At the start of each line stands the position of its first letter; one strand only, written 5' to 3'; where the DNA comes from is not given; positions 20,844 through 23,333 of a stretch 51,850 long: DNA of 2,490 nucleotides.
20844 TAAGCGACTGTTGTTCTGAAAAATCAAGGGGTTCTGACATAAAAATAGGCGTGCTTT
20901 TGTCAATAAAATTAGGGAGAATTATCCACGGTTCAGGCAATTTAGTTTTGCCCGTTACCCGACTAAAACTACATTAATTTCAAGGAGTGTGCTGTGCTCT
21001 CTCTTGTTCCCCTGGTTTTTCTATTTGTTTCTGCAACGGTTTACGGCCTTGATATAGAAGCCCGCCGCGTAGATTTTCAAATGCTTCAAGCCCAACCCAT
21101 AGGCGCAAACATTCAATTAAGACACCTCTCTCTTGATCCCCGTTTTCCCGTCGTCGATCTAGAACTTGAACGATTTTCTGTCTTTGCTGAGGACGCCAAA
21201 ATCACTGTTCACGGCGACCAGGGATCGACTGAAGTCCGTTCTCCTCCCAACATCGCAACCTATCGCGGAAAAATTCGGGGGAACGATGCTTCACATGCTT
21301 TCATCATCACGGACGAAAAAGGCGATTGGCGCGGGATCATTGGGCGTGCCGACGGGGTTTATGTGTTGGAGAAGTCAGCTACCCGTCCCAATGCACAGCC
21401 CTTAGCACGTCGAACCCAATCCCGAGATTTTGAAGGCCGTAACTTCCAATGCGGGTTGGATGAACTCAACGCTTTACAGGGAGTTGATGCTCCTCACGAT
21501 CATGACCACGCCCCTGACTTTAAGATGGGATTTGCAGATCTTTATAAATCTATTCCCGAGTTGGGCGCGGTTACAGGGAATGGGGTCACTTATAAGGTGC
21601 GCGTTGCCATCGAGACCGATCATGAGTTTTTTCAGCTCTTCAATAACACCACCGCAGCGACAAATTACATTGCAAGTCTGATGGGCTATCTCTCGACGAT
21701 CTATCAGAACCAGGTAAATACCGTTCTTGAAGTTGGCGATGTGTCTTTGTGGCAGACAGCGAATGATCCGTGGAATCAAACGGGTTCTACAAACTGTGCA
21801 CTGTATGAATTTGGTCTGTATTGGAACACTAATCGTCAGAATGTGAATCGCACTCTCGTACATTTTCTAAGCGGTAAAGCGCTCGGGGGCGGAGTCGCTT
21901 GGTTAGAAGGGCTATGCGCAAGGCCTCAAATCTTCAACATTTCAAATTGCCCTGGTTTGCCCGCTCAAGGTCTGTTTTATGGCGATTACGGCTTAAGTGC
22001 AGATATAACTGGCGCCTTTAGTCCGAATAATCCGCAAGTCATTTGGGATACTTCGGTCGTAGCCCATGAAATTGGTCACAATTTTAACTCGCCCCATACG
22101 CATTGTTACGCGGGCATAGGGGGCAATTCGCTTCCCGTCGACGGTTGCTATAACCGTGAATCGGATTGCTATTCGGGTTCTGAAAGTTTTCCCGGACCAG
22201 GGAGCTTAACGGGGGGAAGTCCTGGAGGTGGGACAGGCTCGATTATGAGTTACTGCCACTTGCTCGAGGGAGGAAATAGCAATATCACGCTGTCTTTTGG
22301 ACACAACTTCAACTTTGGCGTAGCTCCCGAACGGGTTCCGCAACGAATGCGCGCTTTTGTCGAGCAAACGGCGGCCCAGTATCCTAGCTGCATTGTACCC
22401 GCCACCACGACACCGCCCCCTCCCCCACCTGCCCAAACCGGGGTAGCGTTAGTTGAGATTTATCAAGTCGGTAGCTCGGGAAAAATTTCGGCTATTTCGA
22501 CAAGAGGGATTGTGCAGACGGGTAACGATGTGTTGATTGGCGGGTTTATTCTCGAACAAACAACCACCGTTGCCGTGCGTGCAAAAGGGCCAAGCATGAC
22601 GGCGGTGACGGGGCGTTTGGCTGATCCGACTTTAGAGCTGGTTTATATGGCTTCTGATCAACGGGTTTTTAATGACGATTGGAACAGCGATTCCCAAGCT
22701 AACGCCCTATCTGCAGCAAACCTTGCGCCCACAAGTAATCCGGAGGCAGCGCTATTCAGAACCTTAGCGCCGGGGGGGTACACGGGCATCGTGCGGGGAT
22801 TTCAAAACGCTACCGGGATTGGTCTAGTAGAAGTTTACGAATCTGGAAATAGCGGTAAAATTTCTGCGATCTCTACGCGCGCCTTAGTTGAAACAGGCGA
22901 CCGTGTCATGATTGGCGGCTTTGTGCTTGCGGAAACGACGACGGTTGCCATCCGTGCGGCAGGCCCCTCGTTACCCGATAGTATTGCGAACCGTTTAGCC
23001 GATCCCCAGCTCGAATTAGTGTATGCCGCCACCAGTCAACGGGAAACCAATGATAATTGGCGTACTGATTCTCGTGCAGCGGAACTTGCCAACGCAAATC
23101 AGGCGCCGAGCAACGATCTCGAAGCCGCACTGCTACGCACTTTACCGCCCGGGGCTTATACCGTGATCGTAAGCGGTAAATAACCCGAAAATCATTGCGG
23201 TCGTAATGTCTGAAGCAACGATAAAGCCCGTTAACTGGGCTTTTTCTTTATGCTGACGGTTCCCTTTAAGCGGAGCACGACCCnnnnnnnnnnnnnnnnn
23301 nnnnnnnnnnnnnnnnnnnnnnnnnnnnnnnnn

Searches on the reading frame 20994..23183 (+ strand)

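Call 17: search_protein_families(library=ncbifam, proteins=[window:20994-23183:+], max_evalue=0.00001)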
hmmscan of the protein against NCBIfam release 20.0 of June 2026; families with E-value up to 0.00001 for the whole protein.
window:20994-23183:+ (729 aa): 0 families

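Call 19: search_protein_families(library=pfam, proteins=[window:20994-23183:+], max_evalue=0.001)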
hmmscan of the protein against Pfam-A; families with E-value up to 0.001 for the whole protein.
window:20994-23183:+ (729 aa): 5 families
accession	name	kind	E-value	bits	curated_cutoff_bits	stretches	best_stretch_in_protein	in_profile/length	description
PF13688.12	Reprolysin_5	-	4.8e-21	76.3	27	1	199-420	2-186/196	Metallo-peptidase family M12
PF13582.12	Reprolysin_3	-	2e-14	54.6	22.4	1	224-369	2-123/123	Metallo-peptidase family M12B Reprolysin-like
PF13583.11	Reprolysin_4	-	2.1e-08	34.5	22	1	202-379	5-162/203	Metallo-peptidase family M12B Reprolysin-like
PF13574.12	Reprolysin_2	-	5.3e-08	33.4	27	1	221-372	3-145/195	Metallo-peptidase family M12B Reprolysin-like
PF01421.25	Reprolysin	-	7.1e-05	23.3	20.8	1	204-310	5-114/200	Reprolysin (M12B) family zinc metalloprotease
